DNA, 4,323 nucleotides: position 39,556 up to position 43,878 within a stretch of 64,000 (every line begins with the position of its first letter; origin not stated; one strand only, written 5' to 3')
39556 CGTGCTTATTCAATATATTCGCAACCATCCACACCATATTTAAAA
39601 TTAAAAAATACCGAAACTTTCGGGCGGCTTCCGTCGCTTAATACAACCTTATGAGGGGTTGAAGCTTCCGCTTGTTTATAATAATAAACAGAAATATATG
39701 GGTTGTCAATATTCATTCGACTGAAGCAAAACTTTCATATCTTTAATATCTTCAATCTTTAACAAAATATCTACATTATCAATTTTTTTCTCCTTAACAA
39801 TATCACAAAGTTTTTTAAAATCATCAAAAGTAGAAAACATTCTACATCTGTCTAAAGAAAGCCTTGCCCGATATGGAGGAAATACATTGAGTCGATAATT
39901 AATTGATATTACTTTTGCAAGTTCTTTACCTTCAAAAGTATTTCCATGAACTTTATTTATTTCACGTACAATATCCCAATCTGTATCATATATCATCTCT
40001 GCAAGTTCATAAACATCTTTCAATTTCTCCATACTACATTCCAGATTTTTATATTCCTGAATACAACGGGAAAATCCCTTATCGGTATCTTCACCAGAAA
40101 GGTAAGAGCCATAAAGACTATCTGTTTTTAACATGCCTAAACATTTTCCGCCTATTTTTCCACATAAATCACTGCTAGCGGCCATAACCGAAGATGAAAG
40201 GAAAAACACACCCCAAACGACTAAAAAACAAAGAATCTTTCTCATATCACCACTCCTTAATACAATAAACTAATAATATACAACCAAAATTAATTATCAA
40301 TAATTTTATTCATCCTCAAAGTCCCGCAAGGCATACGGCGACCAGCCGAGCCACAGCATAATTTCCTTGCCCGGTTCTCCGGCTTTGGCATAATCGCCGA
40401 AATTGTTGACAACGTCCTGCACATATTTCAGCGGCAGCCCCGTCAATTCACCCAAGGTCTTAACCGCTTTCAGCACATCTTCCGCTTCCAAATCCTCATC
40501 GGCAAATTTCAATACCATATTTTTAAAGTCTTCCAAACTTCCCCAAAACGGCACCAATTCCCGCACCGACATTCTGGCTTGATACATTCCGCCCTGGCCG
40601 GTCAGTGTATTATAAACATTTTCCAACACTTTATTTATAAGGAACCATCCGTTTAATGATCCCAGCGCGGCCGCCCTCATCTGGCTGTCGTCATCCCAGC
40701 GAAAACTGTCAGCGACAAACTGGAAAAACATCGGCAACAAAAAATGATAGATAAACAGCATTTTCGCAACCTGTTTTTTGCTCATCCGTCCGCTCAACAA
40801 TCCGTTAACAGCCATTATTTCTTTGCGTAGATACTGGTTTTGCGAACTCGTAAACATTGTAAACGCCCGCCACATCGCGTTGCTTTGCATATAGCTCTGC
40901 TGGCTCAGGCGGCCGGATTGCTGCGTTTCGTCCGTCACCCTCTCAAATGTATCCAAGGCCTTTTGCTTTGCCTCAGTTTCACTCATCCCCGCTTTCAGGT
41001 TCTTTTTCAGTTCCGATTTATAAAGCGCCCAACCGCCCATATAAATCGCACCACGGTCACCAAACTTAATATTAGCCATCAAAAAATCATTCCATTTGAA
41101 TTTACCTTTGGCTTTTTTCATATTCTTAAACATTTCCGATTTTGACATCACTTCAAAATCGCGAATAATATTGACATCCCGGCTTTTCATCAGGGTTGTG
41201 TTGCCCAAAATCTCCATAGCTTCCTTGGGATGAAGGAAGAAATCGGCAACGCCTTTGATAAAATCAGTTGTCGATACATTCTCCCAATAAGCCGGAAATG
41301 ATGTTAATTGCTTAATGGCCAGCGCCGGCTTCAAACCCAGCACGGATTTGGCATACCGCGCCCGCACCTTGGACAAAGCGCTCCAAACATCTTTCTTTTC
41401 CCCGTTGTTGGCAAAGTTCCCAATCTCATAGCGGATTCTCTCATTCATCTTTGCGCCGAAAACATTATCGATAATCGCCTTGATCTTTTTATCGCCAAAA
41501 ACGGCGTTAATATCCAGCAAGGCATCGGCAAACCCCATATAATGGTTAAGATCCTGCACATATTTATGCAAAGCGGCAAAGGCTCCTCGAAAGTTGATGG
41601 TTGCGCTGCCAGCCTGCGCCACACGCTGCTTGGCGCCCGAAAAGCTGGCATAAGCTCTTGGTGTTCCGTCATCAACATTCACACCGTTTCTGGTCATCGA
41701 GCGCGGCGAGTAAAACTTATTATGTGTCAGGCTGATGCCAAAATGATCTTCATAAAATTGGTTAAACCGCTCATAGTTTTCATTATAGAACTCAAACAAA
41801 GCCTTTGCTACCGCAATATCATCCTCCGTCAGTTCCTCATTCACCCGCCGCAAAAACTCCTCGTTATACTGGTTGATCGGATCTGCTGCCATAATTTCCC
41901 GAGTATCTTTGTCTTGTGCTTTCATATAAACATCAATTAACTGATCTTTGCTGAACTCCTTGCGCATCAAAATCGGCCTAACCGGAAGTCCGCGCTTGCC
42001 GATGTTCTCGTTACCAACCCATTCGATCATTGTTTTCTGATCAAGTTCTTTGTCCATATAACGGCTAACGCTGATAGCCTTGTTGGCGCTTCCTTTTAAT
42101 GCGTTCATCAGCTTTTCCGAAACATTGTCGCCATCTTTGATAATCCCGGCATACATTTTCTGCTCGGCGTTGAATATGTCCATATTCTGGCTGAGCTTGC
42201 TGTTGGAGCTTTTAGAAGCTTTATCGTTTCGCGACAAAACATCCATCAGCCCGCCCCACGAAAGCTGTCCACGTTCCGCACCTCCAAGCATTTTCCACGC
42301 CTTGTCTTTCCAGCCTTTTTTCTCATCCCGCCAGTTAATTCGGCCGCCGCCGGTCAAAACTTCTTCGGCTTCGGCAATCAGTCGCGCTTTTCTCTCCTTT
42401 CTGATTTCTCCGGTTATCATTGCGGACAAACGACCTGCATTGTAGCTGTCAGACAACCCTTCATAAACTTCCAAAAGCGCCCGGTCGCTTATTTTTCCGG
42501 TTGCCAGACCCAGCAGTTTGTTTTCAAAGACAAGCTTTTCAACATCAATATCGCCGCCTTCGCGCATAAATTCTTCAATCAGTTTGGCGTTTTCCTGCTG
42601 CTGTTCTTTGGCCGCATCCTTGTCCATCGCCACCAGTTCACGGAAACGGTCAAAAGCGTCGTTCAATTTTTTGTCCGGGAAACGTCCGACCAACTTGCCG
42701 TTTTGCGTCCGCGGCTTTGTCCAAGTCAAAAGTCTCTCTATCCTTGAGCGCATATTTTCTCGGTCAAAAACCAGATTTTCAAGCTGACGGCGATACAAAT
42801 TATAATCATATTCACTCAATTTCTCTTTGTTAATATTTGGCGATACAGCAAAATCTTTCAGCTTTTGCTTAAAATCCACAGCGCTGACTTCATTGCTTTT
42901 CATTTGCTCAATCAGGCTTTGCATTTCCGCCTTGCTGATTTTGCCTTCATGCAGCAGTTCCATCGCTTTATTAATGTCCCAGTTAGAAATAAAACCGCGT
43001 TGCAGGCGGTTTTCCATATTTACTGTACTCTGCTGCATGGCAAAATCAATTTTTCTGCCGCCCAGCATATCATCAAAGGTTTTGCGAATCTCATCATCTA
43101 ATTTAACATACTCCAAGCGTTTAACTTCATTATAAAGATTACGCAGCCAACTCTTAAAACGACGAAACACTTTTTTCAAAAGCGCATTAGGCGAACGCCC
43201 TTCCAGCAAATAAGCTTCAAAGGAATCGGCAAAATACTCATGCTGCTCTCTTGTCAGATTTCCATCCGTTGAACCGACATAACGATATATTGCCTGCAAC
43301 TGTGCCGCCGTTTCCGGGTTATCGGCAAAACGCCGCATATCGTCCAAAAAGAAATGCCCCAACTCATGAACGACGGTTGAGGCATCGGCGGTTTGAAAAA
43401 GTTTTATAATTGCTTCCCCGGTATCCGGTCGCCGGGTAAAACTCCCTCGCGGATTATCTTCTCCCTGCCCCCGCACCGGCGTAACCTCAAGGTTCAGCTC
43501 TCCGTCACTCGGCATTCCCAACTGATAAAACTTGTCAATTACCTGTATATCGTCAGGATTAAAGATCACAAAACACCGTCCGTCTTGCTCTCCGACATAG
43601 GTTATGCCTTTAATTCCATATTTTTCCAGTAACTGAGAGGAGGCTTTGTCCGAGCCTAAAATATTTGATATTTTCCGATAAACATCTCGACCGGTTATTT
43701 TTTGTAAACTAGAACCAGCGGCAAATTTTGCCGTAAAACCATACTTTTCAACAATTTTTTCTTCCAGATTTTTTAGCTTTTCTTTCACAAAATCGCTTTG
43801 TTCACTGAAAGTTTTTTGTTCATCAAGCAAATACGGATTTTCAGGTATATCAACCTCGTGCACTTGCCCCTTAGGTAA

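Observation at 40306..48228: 2640-aa polyvalent protein occupying the ejected internal-virion (gp16) slot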

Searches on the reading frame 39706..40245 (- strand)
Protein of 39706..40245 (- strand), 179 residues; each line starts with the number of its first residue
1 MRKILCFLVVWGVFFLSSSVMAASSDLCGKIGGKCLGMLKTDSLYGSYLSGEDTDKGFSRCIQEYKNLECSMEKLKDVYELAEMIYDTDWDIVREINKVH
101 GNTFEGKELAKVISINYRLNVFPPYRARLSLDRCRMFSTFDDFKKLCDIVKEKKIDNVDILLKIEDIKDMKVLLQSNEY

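Call 7: search_protein_families(library=phrogs, proteins=[window:39706-40245:-], max_evalue=0.001)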
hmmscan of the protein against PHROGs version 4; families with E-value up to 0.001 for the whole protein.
window:39706-40245:- (179 aa): 0 families

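Call 8: search_protein_families(library=pfam, proteins=[window:39706-40245:-], max_evalue=0.01)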
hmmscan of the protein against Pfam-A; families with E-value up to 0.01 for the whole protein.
window:39706-40245:- (179 aa): 2 families
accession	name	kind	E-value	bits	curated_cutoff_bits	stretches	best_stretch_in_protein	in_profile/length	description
PF19244.4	Poly_A_pol_cat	-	0.0019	18.9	30.2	0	71-105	45-79/131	Poly(A) polymerase catalytic subunit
PF24704.1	DUF7667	-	0.0021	18.6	27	1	56-98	26-70/76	Family of unknown function (DUF7667)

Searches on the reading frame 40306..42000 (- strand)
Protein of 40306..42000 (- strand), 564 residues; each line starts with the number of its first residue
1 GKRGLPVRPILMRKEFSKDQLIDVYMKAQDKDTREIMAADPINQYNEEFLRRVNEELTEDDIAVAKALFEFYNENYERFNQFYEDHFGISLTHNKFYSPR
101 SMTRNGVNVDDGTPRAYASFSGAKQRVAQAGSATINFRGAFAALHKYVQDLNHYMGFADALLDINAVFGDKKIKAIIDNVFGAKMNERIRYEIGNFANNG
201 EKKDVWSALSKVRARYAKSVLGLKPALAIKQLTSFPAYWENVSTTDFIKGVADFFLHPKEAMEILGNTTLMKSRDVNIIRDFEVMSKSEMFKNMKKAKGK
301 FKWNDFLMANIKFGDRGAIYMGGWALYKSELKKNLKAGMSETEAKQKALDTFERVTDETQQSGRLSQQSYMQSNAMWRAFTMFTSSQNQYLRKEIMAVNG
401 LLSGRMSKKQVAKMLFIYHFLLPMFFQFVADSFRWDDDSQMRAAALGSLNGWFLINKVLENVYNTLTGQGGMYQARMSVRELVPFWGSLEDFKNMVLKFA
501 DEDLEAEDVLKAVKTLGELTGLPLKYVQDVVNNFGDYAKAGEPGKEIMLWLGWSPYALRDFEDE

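Call 49: find_related_loci(query=window:40306-42000:-, collection=genome_contigs, flank=10000)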
Query window:40306-42000:- (564 aa) in genome_contigs; peptide patterns used: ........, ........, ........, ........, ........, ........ (x = any residue, [..] = any of these).
62 stretches matched a pattern; 3 encode a relative of the query (tblastn E <= 1e-3); 3 distinct loci.
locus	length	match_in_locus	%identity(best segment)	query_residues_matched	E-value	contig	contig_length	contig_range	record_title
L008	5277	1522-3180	62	13-564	0e+0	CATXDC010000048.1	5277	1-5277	MAG TPA_asm: uncultured Oscillospiraceae bacterium isolate ERR9578294_bin.36_MetaWRAP_v1.3_MAG genome assembly, contig:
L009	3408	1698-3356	62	13-564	0e+0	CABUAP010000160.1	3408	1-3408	MAG TPA_asm: uncultured Azospirillum sp. isolate MGYG-HGUT-03845 genome assembly, contig: GUT_GENOME245766_160, whole ge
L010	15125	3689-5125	23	16-468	9e-20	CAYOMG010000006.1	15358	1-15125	MAG TPA_asm: uncultured Planctomycetia bacterium isolate binchicken_co24_150 genome assembly, contig: NODE_1311_length_1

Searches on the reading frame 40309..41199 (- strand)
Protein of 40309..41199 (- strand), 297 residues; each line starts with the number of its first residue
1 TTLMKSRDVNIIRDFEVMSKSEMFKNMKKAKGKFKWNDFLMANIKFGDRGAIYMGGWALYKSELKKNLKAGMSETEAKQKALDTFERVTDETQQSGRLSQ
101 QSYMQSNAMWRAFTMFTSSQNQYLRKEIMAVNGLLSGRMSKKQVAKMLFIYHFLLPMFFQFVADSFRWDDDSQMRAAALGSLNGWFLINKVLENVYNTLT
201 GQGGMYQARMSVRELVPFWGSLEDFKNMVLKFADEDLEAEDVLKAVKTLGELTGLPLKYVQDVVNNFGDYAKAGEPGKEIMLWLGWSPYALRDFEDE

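Call 10: search_protein_families(library=pfam, proteins=[window:40309-41199:-], max_evalue=10)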
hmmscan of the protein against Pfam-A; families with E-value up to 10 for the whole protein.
window:40309-41199:- (297 aa): 2 families
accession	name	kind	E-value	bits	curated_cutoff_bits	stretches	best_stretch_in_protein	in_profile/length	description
PF16958.10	PRP9_N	-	0.064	13.8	27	1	68-121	97-149/150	Pre-mRNA-splicing factor PRP9 N-terminus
PF07749.17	ERp29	-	0.14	13.4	24.3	1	71-147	13-85/95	Endoplasmic reticulum protein ERp29, C-terminal domain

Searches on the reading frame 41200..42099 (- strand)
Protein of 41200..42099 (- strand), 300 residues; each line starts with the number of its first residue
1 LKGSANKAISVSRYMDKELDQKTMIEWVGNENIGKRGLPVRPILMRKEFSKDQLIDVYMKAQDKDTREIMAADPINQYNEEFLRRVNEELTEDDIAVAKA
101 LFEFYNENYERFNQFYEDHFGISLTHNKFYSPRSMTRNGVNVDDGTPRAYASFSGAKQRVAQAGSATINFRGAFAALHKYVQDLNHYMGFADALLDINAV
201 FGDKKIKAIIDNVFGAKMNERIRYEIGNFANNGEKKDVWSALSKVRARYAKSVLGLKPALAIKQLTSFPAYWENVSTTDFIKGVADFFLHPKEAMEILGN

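Call 10: search_protein_families(library=pfam, proteins=[window:41200-42099:-], max_evalue=10)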
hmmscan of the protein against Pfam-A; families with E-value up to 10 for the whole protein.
window:41200-42099:- (300 aa): 5 families
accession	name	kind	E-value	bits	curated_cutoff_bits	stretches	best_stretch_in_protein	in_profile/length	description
PF12746.13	GNAT_acetyltran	-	0.034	14.2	26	1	73-128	101-166/243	GNAT acetyltransferase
PF24722.1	DUF7674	-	0.041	14.4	27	1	75-113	26-64/111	Domain of unknown function (DUF7674)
PF03705.20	CheR_N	-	0.056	13.6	27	1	108-130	2-24/53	CheR methyltransferase, all-alpha domain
PF00903.31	Glyoxalase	-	0.095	13.5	20.6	1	105-198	8-82/121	Glyoxalase/Bleomycin resistance protein/Dioxygenase superfamily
PF21746.2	DUF6869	-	0.14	12.5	30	1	208-248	64-105/107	Family of unknown function (DUF6869)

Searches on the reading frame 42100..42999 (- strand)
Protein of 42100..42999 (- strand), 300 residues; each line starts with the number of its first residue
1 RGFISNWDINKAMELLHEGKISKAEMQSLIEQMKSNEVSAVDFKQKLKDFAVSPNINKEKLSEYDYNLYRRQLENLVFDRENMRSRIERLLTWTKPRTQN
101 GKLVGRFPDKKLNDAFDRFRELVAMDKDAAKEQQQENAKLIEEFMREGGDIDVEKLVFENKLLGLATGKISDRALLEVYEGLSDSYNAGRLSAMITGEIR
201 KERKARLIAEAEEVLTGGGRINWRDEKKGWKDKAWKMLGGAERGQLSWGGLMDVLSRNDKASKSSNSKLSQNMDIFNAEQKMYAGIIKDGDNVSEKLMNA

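Call 10: search_protein_families(library=pfam, proteins=[window:42100-42999:-], max_evalue=10)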
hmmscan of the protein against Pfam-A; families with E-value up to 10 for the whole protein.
window:42100-42999:- (300 aa): 3 families
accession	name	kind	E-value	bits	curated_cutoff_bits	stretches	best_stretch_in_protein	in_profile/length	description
PF21100.3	MCM_C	-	0.08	13.2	27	1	8-35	23-49/64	MCM protein C-terminal winged helix-turn-helix domain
PF02620.22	YceD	-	0.081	13.4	33.2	1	119-165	28-73/119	Large ribosomal RNA subunit accumulation protein YceD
PF22813.1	TcaA_2nd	-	1.2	10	26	1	18-65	30-77/103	TcaA protein second domain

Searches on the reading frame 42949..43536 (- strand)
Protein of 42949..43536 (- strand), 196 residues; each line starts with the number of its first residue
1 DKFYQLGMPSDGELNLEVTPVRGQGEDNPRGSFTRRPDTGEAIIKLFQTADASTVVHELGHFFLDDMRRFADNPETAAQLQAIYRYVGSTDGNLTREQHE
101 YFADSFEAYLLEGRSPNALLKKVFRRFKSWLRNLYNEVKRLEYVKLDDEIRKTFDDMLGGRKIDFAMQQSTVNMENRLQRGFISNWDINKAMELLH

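Call 66: search_solved_structures(query=A4, max_evalue=10, show_alignments=2)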
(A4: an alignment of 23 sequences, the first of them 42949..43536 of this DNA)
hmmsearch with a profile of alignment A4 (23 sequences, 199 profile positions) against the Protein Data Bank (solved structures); distinct sequences matched with E-value up to 10: 7.
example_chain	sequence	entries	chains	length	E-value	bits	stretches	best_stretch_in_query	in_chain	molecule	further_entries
1zxj_A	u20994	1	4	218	0.044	16.5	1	33-63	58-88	Hypothetical protein MG377 homolog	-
4g56_A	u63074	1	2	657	0.73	12.5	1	77-114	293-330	Hsl7 protein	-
7vhp_A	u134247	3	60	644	0.84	12.3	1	28-61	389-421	ATP-dependent zinc metalloprotease FtsH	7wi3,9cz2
6djy_D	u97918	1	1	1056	0.87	12.2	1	130-161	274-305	Turret protein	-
6mdw_A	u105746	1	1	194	1.6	11.4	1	40-91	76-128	SprT-like domain-containing protein Spartan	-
7zbh_A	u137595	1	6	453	1.6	11.4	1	26-69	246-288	ATP-dependent zinc metalloprotease FtsH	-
6mdx_A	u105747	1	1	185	1.9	11.1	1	50-91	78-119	SprT-like domain-containing protein Spartan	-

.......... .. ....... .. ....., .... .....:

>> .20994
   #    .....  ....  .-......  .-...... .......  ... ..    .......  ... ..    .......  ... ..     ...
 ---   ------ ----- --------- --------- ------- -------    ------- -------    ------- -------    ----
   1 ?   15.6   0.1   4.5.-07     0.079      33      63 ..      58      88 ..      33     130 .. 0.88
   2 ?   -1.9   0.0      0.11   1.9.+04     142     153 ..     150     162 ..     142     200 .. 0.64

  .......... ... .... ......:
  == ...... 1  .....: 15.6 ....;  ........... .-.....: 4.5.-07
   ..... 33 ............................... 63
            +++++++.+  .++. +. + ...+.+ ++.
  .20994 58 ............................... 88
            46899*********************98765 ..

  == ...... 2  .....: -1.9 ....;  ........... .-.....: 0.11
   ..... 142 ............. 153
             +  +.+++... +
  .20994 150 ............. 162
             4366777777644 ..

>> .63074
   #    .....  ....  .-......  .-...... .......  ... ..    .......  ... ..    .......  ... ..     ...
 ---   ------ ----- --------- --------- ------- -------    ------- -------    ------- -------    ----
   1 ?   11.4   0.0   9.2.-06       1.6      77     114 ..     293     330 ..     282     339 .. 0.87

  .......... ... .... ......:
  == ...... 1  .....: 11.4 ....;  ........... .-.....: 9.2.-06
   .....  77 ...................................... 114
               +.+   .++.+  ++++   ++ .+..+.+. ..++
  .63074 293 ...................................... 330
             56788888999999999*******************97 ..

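Call 67: search_protein_families(library=pfam, alignment_id=A4, max_evalue=0.1)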
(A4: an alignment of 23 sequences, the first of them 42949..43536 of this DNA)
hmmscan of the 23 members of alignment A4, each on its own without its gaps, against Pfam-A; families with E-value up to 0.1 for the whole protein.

A. member 1, window:42949-43536:- (196 aa): 2 families
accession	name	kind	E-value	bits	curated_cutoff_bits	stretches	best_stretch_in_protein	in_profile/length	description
PF07737.17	ATLF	-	0.038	14.1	27.4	1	54-120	113-179/193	Anthrax toxin lethal factor, N- and C-terminal domain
PF24471.1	KH_DEAH11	-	0.091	12.9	27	0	110-147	5-41/70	DEAH11-like, KH-domain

B. families by the number of members that match (of 23 scanned): 17 families
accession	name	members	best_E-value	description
PF18796.6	LPD1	3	0.013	Large polyvalent protein-associated domain 1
PF07737.17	ATLF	3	0.015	Anthrax toxin lethal factor, N- and C-terminal domain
PF07739.18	TipAS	2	0.00049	TipAS antibiotic-recognition domain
PF22294.1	DUF6966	1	0.0084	Domain of unknown function (DUF6966)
PF06114.19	Peptidase_M78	1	0.011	IrrE N-terminal-like domain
PF09995.15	MPAB_Lcp_cat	1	0.016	ER-bound oxygenase mpaB/B'/Rubber oxygenase, catalytic domain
PF07336.16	ABATE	1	0.021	Putative stress-induced transcription regulator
PF18495.6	VbhA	1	0.024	Antitoxin VbhA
PF23359.1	Lsr2_DNA-bd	1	0.026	Lsr2 DNA-binding domain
PF18824.6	LPD11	1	0.042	Large polyvalent protein-associated domain 11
PF12699.13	phiKZ_IP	1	0.047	phiKZ-like phage internal head proteins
PF18502.6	Mrpl_C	1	0.052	54S ribosomal protein L8 C-terminal domain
PF13711.11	DUF4160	1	0.059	Domain of unknown function (DUF4160)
PF10462.15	Peptidase_M66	1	0.064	Peptidase M66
PF04727.18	ELMO_CED12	1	0.067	ELMO/CED-12 family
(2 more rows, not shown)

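Call 71: predict_structure(alignment_id=A4)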
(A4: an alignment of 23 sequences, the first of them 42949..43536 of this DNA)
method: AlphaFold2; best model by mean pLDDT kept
length: 196 residues; sequences in the alignment: 23
mean_pLDDT: 76.3   pTM: 0.65
mean pLDDT of the five models: 76.3, 76.1, 75.7, 75.5, 75.0
residues with pLDDT >= 90: 82; 70-90: 51; 50-70: 37; < 50: 26
segments of 3 or more residues with pLDDT < 50: 1-24
pLDDT, mean of each block of 10 residues (from residue 1): 28 35 52 72 79 90 93 95 96 95 93 90 93 91 88 85 51 60 69 68
secondary structure, 60 per line:
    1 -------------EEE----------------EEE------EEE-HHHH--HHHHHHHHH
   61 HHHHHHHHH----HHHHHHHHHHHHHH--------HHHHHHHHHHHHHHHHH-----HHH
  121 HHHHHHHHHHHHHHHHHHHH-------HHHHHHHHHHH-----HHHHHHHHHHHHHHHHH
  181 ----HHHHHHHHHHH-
elements in order: E14-16 E33-35 E42-44 H46-49 H52-69 H74-87 H96-112 H118-140 H148-158 H164-180 H185-195

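Call 74: fold_search(model_id=the predicted structure, library=pdb)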
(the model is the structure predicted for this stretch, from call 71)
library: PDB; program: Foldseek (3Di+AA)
matches with E <= 10: 40; with E <= 0.001: 0
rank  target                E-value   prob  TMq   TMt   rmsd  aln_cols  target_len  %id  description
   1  9ddl                  1.1e+00  0.07  0.17  0.16  15.1       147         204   12  Glutathione transferase sigma class from Taenia solium 1.3 (released 2025-06-11)
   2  8hkd_B                1.8e+00  0.07  0.20  0.11  12.3       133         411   14  Crystal structure of P450BSbeta-L78G/Q85F/F173S/G290I variant in complex with palmitoleic acid (released 2023-11-08)
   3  2c0g_B                2.0e+00  0.06  0.19  0.17  15.6       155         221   14  Structure of PDI-related Chaperone, Wind mutant-Y53S (released 2006-08-29)
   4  6ryb_A                2.2e+00  0.03  0.15  0.11  14.9       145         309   10  Structure of deubiquitinase for PR-ubiquitination 1 -Dup1 (released 2019-11-13)
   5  9r2o_B                2.5e+00  0.03  0.16  0.18  16.8       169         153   10  De novo designed N5 protein fold (released 2025-05-14)
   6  5f3p_B                2.9e+00  0.04  0.17  0.18  14.4       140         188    9  Crystal structure of a noncanonical Dicer protein from Entamoeba histolytica (released 2017-02-08)
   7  2ao9_C                3.5e+00  0.04  0.15  0.21  17.1       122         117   17  Structural Genomics, The crystal structure of a Phage protein (phBC6A51) from Bacillus cereus ATCC 14579 (released 2005-09-27)
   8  9iy1_A                3.7e+00  0.04  0.20  0.11  12.8       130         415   15  P450 BS beta mutant F46A (released 2025-04-30)
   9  9iy1_C                4.1e+00  0.04  0.19  0.11  12.8       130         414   15  P450 BS beta mutant F46A (released 2025-04-30)
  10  9iy1_D                4.4e+00  0.04  0.20  0.11  12.8       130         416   15  P450 BS beta mutant F46A (released 2025-04-30)
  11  6ryb_B                4.4e+00  0.02  0.15  0.11  14.8       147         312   12  Structure of deubiquitinase for PR-ubiquitination 1 -Dup1 (released 2019-11-13)
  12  2c0f_B                4.6e+00  0.03  0.19  0.17  16.0       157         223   14  Structure of Wind Y53F mutant (released 2006-08-29)
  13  8v9c_A                4.6e+00  0.02  0.16  0.15  16.5       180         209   12  HIV-1 Integrase F185H Complexed with Allosteric Inhibitor GSK1264 (released 2025-03-19)
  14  4cul_B                4.6e+00  0.02  0.11  0.07  13.4        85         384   13  Structure of bovine endothelial nitric oxide synthase heme domain in complex with 6-acetyl-2-amino-7,7-dimethyl-7,8-di (released 2014-05-28)
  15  6u8t_D                5.2e+00  0.02  0.14  0.14   9.5        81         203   11  Crystal structure of YopT domain of Pasteurella Multocida PfhB2-toxin (released 2020-09-09)
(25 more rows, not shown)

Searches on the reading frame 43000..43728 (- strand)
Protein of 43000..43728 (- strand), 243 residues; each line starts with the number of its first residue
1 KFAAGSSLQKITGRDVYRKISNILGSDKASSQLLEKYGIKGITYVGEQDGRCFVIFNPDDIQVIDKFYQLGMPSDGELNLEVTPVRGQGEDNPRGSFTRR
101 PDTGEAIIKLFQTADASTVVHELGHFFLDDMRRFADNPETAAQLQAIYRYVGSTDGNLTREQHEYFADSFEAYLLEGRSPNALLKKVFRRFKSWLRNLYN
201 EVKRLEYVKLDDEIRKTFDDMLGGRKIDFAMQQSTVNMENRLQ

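Call 10: search_protein_families(library=pfam, proteins=[window:43000-43728:-], max_evalue=10)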
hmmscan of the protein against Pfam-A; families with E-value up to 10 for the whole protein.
window:43000-43728:- (243 aa): 4 families
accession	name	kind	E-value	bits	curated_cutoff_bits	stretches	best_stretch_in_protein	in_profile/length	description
PF07737.17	ATLF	-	0.055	13.6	27.4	1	118-184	113-179/193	Anthrax toxin lethal factor, N- and C-terminal domain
PF24471.1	KH_DEAH11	-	0.11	12.6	27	1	174-211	5-41/70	DEAH11-like, KH-domain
PF22153.2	SelB_WH1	-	0.14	12.3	26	1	165-191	13-39/57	Elongation factor SelB, first winged-helix domain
PF06114.19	Peptidase_M78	-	0.21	11.9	22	1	114-146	41-78/123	IrrE N-terminal-like domain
